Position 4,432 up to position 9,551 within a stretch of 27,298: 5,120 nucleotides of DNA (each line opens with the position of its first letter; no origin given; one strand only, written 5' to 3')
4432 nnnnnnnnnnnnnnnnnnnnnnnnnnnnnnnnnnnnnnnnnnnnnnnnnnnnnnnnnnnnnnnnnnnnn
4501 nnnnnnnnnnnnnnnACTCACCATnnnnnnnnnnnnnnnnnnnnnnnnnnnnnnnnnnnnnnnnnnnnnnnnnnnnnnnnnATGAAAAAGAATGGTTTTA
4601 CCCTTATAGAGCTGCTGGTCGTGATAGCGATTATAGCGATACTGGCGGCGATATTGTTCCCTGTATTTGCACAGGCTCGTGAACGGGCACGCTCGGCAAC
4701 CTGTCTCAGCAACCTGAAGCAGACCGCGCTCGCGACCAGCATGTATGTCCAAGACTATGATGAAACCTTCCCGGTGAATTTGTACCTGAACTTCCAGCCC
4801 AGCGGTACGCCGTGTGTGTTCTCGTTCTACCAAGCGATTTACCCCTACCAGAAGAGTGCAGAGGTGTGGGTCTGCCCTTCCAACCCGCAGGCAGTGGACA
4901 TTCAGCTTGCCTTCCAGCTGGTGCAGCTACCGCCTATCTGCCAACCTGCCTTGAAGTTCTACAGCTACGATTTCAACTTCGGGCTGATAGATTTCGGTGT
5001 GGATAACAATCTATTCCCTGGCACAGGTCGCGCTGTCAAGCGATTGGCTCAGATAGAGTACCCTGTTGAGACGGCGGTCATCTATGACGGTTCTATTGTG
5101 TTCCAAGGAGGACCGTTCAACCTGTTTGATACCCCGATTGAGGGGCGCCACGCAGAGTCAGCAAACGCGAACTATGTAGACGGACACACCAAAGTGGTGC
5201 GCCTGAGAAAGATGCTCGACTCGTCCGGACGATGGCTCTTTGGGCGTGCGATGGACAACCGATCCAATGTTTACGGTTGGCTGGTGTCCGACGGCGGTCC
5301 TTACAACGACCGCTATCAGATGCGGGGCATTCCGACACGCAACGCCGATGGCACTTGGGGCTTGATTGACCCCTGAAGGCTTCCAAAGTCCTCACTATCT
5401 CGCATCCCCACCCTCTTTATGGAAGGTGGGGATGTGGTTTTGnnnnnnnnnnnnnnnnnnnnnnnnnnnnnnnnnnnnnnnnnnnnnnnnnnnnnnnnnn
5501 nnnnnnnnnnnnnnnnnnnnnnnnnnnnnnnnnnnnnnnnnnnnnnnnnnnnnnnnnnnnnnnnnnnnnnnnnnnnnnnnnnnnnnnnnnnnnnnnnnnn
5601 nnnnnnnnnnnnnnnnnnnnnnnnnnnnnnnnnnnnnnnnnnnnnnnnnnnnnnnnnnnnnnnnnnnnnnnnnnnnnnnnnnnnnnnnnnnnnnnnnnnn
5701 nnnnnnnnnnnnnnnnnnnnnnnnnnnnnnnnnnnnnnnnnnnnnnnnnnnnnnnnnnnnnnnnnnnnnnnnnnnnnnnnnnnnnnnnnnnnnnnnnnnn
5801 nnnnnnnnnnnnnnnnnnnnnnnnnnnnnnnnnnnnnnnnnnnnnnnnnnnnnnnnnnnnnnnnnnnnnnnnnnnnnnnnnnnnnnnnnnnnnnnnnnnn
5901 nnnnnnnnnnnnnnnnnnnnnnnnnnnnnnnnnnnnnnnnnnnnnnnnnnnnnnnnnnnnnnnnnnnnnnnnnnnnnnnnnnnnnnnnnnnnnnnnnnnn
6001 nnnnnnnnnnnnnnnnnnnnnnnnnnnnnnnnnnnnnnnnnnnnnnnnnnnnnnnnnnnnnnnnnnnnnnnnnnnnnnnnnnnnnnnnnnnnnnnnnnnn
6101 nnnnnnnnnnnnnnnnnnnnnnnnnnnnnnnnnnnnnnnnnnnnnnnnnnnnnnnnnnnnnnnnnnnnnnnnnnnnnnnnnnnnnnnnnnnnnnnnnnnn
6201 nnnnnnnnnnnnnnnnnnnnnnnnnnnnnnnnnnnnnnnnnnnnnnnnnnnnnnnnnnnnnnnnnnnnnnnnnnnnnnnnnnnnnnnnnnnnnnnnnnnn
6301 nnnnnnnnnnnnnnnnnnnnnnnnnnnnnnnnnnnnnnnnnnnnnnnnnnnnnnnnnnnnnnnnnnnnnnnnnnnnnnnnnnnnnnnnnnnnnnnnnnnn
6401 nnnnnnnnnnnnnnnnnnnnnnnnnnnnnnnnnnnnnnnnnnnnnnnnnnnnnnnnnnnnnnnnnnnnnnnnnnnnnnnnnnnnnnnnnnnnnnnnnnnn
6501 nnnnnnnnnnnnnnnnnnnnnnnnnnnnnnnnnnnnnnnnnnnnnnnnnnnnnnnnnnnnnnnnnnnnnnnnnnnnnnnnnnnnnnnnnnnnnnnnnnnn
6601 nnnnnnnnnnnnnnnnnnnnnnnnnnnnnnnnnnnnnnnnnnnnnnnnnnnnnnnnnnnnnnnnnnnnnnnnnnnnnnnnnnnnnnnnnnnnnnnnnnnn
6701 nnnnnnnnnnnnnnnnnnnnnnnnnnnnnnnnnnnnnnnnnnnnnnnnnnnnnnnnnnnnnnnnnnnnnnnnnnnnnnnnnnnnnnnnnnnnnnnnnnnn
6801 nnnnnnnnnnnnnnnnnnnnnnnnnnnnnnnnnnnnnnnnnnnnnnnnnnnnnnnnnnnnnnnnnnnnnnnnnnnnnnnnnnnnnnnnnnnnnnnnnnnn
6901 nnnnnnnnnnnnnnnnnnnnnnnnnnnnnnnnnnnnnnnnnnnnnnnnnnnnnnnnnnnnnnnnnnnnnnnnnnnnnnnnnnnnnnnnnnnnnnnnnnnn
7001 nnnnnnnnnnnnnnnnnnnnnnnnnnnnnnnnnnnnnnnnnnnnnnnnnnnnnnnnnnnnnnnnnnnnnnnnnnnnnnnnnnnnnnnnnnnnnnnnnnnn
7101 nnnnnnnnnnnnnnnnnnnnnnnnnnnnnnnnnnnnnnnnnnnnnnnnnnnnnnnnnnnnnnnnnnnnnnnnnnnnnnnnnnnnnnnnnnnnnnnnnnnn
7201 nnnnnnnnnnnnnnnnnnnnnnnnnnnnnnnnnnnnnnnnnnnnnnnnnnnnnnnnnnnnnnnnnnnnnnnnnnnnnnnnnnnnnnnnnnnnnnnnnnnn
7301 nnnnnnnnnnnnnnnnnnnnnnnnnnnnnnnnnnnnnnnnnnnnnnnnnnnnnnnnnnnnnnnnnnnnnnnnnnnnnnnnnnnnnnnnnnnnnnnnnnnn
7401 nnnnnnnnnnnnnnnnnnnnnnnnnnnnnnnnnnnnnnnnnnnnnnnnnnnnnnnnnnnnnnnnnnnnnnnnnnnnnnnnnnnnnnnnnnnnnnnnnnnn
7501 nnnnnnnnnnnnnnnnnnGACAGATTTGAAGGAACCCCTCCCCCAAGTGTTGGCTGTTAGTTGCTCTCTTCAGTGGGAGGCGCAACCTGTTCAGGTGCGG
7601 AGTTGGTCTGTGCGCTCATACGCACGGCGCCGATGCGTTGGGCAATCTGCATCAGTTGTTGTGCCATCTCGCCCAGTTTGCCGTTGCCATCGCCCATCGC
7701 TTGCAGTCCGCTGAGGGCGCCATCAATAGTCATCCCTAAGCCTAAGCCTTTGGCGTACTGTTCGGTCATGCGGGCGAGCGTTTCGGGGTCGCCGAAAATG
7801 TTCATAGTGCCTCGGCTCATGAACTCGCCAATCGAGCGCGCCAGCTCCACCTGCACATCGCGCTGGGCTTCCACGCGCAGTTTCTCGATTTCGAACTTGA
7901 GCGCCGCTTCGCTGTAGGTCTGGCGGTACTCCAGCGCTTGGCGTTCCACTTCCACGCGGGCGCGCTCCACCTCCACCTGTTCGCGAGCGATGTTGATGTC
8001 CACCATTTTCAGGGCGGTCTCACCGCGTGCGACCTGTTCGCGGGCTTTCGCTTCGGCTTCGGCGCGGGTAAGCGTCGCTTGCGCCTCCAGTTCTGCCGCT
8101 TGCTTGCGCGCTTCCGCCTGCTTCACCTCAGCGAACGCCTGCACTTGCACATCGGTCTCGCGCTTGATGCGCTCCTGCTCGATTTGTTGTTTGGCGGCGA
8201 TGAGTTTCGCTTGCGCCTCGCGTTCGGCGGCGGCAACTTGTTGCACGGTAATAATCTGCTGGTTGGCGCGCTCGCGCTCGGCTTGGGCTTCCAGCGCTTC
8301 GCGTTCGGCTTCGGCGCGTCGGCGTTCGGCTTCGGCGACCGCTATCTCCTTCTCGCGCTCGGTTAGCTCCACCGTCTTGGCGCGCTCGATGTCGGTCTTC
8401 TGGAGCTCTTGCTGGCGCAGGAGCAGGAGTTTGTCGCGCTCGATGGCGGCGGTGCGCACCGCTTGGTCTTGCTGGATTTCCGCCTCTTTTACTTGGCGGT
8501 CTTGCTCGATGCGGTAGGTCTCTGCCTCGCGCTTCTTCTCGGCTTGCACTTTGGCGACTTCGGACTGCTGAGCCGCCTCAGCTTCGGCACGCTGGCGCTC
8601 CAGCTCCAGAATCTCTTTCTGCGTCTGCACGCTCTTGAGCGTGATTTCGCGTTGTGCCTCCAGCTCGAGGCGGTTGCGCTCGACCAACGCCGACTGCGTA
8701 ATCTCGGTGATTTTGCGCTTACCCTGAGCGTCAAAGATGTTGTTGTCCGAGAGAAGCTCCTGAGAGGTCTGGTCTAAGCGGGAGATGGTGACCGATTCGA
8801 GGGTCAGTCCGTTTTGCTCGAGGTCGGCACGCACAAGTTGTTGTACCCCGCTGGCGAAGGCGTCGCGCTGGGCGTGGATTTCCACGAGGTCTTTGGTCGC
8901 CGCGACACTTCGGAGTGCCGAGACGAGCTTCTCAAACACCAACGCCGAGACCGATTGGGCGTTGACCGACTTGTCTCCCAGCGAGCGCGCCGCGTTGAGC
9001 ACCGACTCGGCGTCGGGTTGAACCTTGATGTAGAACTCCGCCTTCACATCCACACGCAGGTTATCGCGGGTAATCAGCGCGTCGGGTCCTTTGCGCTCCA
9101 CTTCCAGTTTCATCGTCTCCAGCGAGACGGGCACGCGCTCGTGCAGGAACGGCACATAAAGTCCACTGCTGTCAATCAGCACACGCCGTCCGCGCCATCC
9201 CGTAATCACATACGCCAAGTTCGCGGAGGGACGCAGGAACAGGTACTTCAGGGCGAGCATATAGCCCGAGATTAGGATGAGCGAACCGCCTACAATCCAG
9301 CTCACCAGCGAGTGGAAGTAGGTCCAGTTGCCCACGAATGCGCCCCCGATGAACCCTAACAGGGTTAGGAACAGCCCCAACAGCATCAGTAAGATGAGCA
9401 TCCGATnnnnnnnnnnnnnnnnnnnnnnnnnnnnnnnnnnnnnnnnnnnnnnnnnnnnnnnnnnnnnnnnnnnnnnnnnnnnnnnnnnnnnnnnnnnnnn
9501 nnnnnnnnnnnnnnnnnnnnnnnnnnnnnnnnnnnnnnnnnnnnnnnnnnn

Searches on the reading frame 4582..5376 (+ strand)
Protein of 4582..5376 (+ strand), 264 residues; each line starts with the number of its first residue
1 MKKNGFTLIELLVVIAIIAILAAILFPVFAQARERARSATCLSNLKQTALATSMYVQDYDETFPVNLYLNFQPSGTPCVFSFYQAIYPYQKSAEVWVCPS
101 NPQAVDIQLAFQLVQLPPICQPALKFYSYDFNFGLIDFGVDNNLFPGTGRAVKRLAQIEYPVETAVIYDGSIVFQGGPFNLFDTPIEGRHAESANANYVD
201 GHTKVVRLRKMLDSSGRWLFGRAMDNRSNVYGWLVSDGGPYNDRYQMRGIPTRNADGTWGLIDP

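Call 8: search_protein_families(library=pfam, proteins=[window:4582-5376:+])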
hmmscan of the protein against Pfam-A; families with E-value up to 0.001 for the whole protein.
window:4582-5376:+ (264 aa): 2 families
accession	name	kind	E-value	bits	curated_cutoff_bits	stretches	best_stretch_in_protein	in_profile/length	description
PF07963.17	N_methyl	-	3.6e-09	36.3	21.2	1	2-26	3-27/27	Prokaryotic N-terminal methylation motif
PF07596.16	SBP_bac_10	-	4.7e-07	30.6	23.3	1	31-93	2-63/268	Protein of unknown function (DUF1559)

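Call 29: find_homologous_proteins(query=window:4582-5376:+)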
Query window:4582-5376:+ (264 aa): 8000 proteins with E <= 0.001 among 8000 candidates; the best 120 are listed.
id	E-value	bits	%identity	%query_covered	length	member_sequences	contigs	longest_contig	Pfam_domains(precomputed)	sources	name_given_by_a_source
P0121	1.8e-178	610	100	100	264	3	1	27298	PF07963.18,PF07596.17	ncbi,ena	-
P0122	1.6e-155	535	86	100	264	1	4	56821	PF07963.18,PF07596.17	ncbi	-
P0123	2.2e-152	524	83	100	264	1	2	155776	PF07963.18,PF07596.17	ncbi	-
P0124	1.1e-112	394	63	100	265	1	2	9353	PF07963.18,PF07596.17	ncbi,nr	ncbi:MAG: prepilin-type N-terminal cleavage/methylation domain-containing protein [Armatimonadota ba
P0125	4.6e-112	392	65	99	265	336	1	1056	PF07963.18,PF07596.17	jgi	jgi:prepilin-type N-terminal cleavage/methylation domain-containing protein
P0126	1.0e-111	391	65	98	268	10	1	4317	PF07963.18,PF07596.17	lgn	-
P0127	1.4e-110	387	62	100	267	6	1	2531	PF07963.18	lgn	-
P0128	1.0e-109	384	64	99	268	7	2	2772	PF07963.18,PF07596.17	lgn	-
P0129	2.5e-109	383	64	99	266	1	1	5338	PF07963.18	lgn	-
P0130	1.0e-108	381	64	98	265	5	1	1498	PF07963.18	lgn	-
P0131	1.5e-107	377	62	99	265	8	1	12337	PF07963.18,PF07596.17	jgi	jgi:prepilin-type N-terminal cleavage/methylation domain-containing protein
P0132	2.6e-106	373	62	100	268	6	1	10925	PF07963.18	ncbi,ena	-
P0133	3.9e-106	373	62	99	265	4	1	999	PF07963.18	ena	-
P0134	2.7e-105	370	61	99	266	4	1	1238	PF07963.18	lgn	-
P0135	6.8e-85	303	52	98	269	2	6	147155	PF07963.18,PF07596.17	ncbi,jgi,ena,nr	ncbi:MAG TPA: prepilin-type N-terminal cleavage/methylation domain-containing protein [Chthonomonada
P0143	2.4e-81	291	54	98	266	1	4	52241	PF07963.18,PF07596.17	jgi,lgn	jgi:prepilin-type N-terminal cleavage/methylation domain-containing protein/prepilin-type processing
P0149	1.7e-80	289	55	98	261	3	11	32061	PF07963.18,PF07596.17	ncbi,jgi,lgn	jgi:prepilin-type N-terminal cleavage/methylation domain-containing protein/prepilin-type processing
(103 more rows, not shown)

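Call 30: find_encoding_contigs(protein=P0131, flank=6000, max_places=2)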
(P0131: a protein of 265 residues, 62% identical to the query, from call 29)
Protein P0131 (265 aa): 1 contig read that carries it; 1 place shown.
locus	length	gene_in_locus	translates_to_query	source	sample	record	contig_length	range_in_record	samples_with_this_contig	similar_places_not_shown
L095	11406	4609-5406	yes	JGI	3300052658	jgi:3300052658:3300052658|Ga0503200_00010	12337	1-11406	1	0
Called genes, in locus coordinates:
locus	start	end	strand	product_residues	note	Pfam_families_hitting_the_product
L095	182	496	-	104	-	-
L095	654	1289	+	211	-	-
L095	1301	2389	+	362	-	PF00437:T2SSE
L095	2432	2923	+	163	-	PF02075:RuvC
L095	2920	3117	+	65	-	-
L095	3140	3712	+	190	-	-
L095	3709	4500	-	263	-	PF01036:Bac_rhodopsin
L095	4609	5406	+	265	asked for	PF07963:N_methyl, PF07596:SBP_bac_10 (faint)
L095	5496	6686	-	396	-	PF03308:MeaB (faint), PF00448:SRP54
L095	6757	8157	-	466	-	-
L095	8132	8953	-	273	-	PF00731:AIRC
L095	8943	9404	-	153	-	PF10604:Polyketide_cyc2, PF03364:Polyketide_cyc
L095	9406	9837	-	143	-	PF10604:Polyketide_cyc2, PF06240:COXG (weak), PF03364:Polyketide_cyc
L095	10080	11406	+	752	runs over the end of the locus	?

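Call 31: find_encoding_contigs(protein=P0124, flank=6000, max_places=2)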
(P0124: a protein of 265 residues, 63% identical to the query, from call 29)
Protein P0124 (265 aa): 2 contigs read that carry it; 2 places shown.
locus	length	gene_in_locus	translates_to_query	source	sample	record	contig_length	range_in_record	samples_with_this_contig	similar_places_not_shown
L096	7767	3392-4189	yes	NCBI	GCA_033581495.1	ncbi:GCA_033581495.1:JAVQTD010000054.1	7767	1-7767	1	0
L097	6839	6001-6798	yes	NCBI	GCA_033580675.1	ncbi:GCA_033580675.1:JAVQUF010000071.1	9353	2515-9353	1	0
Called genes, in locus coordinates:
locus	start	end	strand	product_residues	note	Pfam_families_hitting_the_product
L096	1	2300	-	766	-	PF01326:PPDK_N, PF00391:PEP-utilizers, PF02896:PEP-utilizers_C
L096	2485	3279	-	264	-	PF01036:Bac_rhodopsin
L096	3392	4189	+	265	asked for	PF07963:N_methyl, PF07596:SBP_bac_10 (faint)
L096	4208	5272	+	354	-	PF13177:DNA_pol3_delta2, PF00004:AAA (faint)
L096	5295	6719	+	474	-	PF02470:MlaD, PF06103:DUF948 (faint), PF28544:Helical_needle (weak), PF27164:Aq_493_lipo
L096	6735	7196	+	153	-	PF01281:Ribosomal_L9_N, PF03948:Ribosomal_L9_C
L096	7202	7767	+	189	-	PF01408:GFO_IDH_MocA, PF22725:GFO_IDH_MocA_C3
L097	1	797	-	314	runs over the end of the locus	PF00404:Dockerin_1 (faint)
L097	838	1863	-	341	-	PF00072:Response_reg, PF07238:PilZ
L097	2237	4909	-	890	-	PF01326:PPDK_N, PF00391:PEP-utilizers, PF02896:PEP-utilizers_C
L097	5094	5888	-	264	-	PF01036:Bac_rhodopsin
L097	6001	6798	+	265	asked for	PF07963:N_methyl, PF07596:SBP_bac_10 (faint)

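Call 32: find_encoding_contigs(protein=P0135, flank=6000, max_places=3)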
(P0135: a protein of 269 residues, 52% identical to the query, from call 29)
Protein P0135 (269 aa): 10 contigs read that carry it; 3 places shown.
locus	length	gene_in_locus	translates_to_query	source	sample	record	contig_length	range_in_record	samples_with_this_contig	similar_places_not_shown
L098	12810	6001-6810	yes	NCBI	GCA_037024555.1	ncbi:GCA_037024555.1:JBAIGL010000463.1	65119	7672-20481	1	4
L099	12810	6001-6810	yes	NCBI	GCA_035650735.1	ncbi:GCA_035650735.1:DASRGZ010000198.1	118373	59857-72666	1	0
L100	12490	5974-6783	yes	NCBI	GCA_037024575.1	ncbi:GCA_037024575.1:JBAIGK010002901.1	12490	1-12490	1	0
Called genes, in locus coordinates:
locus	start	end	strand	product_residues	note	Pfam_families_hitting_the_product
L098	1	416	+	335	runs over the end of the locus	PF01261:AP_endonuc_2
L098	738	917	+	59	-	-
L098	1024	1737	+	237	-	PF04493:Endonuclease_5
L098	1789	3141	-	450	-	-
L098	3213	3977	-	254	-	PF02527:GidB, PF13847:Methyltransf_31, PF08242:Methyltransf_12 (faint), PF13649:Methyltransf_25 (faint)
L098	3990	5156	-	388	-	-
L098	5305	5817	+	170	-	-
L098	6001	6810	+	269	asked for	PF07963:N_methyl, PF07596:SBP_bac_10 (weak)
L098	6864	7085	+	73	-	-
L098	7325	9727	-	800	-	PF03030:H_PPase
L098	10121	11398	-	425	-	PF12704:MacB_PCD, PF02687:FtsX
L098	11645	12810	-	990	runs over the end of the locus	PF00515:TPR_1 (faint), PF07719:TPR_2 (faint), PF13371:TPR_9 (faint), PF14559:TPR_19 (weak), PF13432:TPR_16, PF13414:TPR_11, PF13428:TPR_14 (weak), PF14559:TPR_19 (weak), +1 more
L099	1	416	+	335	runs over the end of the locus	PF01261:AP_endonuc_2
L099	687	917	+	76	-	-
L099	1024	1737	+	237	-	PF04493:Endonuclease_5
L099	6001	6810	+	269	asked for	PF07963:N_methyl, PF07596:SBP_bac_10 (weak)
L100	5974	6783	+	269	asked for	PF07963:N_methyl, PF07596:SBP_bac_10 (weak)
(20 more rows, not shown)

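Call 51: search_protein_families(library=ncbifam, proteins=[window:4582-5376:+])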
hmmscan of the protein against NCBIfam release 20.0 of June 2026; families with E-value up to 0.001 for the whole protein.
window:4582-5376:+ (264 aa): 11 families
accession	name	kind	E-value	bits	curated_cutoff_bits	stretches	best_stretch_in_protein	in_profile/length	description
NF041775.1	typeIV_PilA_Myxo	equivalog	3.4e-09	37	400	1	3-58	10-65/214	type IV pilin protein PilA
TIGR02532.1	IV_pilin_GFxxxE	domain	4.6e-09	35.7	16.3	1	4-25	2-23/24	prepilin-type N-terminal cleavage/methylation domain-containing protein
TIGR01710.1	typeII_sec_gspG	equivalog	2.2e-08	34.2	88.85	1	5-59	2-56/134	type II secretion system major pseudopilin GspG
NF007862.0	PRK10574.1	equivalog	6.9e-08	32.7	138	1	2-36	3-37/145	prepilin peptidase-dependent pilin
TIGR01708.2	typeII_sec_gspH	equivalog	2.2e-06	27.8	80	1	4-35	2-33/169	type II secretion system minor pseudopilin GspH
NF040999.1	pilin_ComGC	equivalog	4.4e-06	26.8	75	1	4-46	2-44/84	competence type IV pilus major pilin ComGC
NF041013.1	T4P_ComGE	equivalog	6.7e-06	26.1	49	1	2-39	2-39/83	competence type IV pilus minor pilin ComGE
TIGR02596.1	TIGR02596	subfamily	5.6e-05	23.3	70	1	6-43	1-41/196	Verru_Chthon cassette protein D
NF040982.1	ComGD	equivalog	0.00026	21.4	70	1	3-48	1-46/139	competence type IV pilus minor pilin ComGD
NF007800.0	PRK10506.1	equivalog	0.00026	20.8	158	1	2-42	7-47/163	prepilin peptidase-dependent protein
TIGR01711.1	gspJ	equivalog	0.00061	19.7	64.85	1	5-34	2-31/192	type II secretion system minor pseudopilin GspJ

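Call 57: predict_structure(alignment_id=A1)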
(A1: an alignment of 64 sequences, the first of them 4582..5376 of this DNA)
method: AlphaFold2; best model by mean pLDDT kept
length: 264 residues; sequences in the alignment: 64
mean_pLDDT: 92.6   pTM: 0.85
mean pLDDT of the five models: 92.6, 91.6, 91.1, 90.8, 89.3
residues with pLDDT >= 90: 222; 70-90: 35; 50-70: 7; < 50: 0
segments of 3 or more residues with pLDDT < 50: none
pLDDT, mean of each block of 10 residues (from residue 1): 74 96 95 90 95 96 93 91 95 93 91 94 94 88 74 93 97 95 93 95 96 97 96 97 97 96 90
secondary structure, 60 per line:
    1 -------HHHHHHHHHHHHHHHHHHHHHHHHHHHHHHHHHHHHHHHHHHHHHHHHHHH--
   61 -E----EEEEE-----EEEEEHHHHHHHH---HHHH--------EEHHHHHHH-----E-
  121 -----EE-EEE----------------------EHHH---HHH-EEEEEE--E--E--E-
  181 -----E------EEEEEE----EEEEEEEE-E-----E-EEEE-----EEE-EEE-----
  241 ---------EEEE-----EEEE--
elements in order: H8-58 E67-71 E77-81 H82-89 H93-96 H107-113 E129-131 E165-170 E193-198 E203-210 E220-223 E229-231 E233-235 E250-253 E259-262

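Call 59: fold_search(model_id=the predicted structure, library=pdb)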
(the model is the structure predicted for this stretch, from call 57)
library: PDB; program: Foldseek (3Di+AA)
matches with E <= 10: 340; with E <= 0.001: 0
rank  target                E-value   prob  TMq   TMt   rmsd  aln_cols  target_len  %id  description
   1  9m2z                  9.6e-01  0.01  0.06  0.10  16.4       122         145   12  Crystal structure of an DUF3237 protein from Aspergillus (released 2025-04-09)
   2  9bui_E                1.0e+00  0.08  0.12  0.10   9.8        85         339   18  M1A Midnolin-Proteasome (with Ubl) (released 2025-06-11)
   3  6mxy_B                1.2e+00  0.02  0.07  0.14  14.1       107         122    8  Structure of 53BP1 tandem Tudor domains in complex with small molecule UNC3351 (released 2019-11-27)
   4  1bkb                  1.2e+00  0.01  0.08  0.13  16.2        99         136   16  INITIATION FACTOR 5A FROM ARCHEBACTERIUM PYROBACULUM AEROPHILUM (released 1998-11-04)
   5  3luu                  1.2e+00  0.04  0.07  0.17  10.4        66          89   12  Crystal structure of Protein with unknown function which belongs to Pfam DUF971 family (AFE_2189) from Acidithiobacillus (released 2010-03-09)
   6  8eom_A                1.4e+00  0.03  0.08  0.17  13.9       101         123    7  TUDOR DOMAIN OF TUMOR SUPPRESSOR P53BP1 WITH MFP-5973 (released 2023-01-18)
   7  7fdp_B                1.4e+00  0.02  0.10  0.07  12.9        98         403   12  Crystal structure of PirB insecticidal protein from Photorhabdus akhurstii (released 2022-07-20)
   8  8eot_C                1.5e+00  0.04  0.11  0.04  11.7        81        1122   12  M. tuberculosis RNAP elongation complex with NusG (released 2023-02-01)
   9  6giy_G                1.5e+00  0.02  0.10  0.07  14.1       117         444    9  The baseplate complex from the type VI secretion system (released 2018-10-17)
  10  7tdz_G                1.5e+00  0.01  0.11  0.10  13.8       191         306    7  Cryo-EM model of protomer of the cytoplasmic ring of the nuclear pore complex from Xenopus laevis (released 2022-06-22)
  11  2yf0                  1.7e+00  0.03  0.08  0.05  11.3        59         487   17  Human Myotubularin related protein 6 (MTMR6) (released 2011-04-13)
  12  2wlj_B                1.7e+00  0.03  0.06  0.06  13.0        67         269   16  Potassium channel from Magnetospirillum magnetotacticum (released 2010-06-09)
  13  4qrj_A                1.7e+00  0.01  0.09  0.07  15.2       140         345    8  Crystal structure of a putative 6-phosphogluconolactonase (BACUNI_04672) from Bacteroides uniformis ATCC 8492 at 2.20  (released 2014-07-23)
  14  9f44_A                1.7e+00  0.01  0.11  0.03  22.4       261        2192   13  cryo-EM structure of LST2 TOS peptide bound to human mTOR complex 1 (released 2024-08-14)
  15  7nit_B                1.8e+00  0.05  0.15  0.04  16.6       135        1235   13  X-ray structure of a multidomain BbgIII from Bifidobacterium bifidum (released 2021-12-22)
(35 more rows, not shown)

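Call 72: find_encoding_contigs(protein=P0143, flank=5000, max_places=2)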
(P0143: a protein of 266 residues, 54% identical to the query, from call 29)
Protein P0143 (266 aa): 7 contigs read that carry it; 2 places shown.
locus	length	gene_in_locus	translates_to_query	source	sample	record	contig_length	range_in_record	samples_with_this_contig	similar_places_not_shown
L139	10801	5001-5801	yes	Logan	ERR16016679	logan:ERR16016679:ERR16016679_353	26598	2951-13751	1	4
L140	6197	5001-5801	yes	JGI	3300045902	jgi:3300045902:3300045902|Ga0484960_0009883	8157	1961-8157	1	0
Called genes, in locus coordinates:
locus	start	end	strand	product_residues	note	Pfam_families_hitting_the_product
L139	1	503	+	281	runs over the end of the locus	PF05721:PhyH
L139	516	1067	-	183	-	PF12710:HAD (weak), PF08645:PNK3P (weak), PF00702:Hydrolase, PF13419:HAD_2 (weak), PF13242:Hydrolase_like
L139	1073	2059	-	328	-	PF05721:PhyH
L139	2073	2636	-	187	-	PF13580:SIS_2, PF01380:SIS (weak)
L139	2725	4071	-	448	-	PF02056:Glyco_hydro_4, PF11975:Glyco_hydro_4C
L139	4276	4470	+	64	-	-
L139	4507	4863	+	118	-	PF00837:T4_deiodinase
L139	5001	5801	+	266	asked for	PF07963:N_methyl, PF07596:SBP_bac_10 (weak)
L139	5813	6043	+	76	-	-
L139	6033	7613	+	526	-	PF13520:AA_permease_2, PF00324:AA_permease, PF13906:AA_permease_C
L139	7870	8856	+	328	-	PF00248:Aldo_ket_red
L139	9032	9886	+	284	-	PF05721:PhyH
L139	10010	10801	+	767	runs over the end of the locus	PF01751:Toprim, PF01131:Topoisom_bac, PF01396:Zn_ribbon_Top1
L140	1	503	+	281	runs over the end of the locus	PF05721:PhyH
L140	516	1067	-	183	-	PF12710:HAD (weak), PF08645:PNK3P (weak), PF00702:Hydrolase, PF13419:HAD_2 (weak), PF13242:Hydrolase_like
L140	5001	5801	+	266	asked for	PF07963:N_methyl, PF07596:SBP_bac_10 (weak)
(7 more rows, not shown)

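Call 73: find_encoding_contigs(protein=P0149, flank=5000, max_places=2)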
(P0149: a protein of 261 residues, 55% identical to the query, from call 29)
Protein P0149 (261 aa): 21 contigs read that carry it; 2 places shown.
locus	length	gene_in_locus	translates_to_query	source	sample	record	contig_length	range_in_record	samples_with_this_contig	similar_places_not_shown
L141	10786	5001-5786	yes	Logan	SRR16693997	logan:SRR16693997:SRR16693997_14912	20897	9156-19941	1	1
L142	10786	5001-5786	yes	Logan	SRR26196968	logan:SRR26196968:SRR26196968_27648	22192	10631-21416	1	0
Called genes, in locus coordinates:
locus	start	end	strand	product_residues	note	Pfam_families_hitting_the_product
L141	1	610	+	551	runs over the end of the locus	PF02366:PMT, PF13231:PMT_2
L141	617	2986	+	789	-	-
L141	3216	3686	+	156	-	PF12867:DinB_2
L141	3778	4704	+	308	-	PF02569:Pantoate_ligase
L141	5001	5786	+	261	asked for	PF07963:N_methyl, PF07596:SBP_bac_10 (faint)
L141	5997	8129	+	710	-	PF13089:PP_kinase_N, PF02503:PP_kinase, PF17941:PP_kinase_C_1, PF13091:PLDc_2 (faint), PF13090:PP_kinase_C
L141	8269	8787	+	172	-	PF00507:Oxidored_q4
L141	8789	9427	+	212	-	PF00329:Complex1_30kDa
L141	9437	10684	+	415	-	PF00346:Complex1_49kDa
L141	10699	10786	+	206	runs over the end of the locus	PF01257:2Fe-2S_thioredx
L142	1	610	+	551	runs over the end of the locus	PF02366:PMT, PF13231:PMT_2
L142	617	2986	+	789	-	-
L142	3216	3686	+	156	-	PF12867:DinB_2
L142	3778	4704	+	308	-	PF02569:Pantoate_ligase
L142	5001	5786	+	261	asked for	PF07963:N_methyl, PF07596:SBP_bac_10 (faint)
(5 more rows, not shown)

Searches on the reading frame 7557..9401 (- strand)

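Call 8: search_protein_families(library=pfam, proteins=[window:7557-9401:-])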
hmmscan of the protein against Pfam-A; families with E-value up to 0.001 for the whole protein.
window:7557-9401:- (614 aa): 1 family
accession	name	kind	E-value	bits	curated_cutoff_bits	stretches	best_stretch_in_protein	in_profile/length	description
PF01145.31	Band_7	-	3.8e-17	63.3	23.6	1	71-227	15-165/176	SPFH domain / Band 7 family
